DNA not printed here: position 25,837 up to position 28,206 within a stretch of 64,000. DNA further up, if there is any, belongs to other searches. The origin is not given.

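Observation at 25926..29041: Sheath/tube-like gene pair framed by a palindromic upstream element, an A10 run and a strong terminator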

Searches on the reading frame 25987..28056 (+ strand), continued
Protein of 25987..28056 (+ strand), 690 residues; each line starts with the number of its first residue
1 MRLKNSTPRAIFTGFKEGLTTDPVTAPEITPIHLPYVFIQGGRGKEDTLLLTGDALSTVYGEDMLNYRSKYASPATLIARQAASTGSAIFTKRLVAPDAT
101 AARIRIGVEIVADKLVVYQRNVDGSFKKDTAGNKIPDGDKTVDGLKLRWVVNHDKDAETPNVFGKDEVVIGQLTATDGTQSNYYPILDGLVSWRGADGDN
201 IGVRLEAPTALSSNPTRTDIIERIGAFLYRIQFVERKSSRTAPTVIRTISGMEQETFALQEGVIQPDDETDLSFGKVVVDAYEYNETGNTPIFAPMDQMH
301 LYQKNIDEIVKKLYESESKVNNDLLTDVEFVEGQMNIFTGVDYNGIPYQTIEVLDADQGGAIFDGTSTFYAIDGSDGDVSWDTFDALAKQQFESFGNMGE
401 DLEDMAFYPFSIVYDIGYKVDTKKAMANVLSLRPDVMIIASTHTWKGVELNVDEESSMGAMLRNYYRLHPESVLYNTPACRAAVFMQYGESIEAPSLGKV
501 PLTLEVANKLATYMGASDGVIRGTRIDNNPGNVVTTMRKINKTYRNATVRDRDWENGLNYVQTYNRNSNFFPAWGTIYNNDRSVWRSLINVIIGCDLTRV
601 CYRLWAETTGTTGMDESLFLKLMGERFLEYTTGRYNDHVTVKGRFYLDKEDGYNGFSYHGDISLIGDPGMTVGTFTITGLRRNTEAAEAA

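Call 71: find_encoding_contigs(protein=P0079, flank=4000, max_places=4)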
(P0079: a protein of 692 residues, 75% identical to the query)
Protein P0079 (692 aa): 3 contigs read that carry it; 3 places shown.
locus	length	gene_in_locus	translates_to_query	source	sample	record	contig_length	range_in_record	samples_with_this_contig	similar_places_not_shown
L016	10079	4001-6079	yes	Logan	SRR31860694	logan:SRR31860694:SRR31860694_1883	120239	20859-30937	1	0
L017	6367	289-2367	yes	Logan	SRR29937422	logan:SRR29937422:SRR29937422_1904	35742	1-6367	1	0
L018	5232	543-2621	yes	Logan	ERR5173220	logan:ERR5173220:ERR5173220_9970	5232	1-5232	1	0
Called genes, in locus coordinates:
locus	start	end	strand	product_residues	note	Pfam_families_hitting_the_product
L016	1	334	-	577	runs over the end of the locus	-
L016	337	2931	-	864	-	PF23823:DUF7193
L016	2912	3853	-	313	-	PF25614:PhiKZ_VTX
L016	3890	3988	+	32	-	-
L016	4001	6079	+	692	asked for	PF20961:phiKZ_gp29PR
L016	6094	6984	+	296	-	PF23806:Phage_TTP_14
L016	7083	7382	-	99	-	-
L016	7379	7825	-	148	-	-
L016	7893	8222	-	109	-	-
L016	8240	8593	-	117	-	-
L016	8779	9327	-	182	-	-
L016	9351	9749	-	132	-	PF22751:DUF488-N3a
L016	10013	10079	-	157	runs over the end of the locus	-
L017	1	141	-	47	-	?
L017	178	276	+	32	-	-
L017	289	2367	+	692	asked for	PF20961:phiKZ_gp29PR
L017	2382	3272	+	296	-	PF23806:Phage_TTP_14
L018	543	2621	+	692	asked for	PF20961:phiKZ_gp29PR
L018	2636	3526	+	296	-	PF23806:Phage_TTP_14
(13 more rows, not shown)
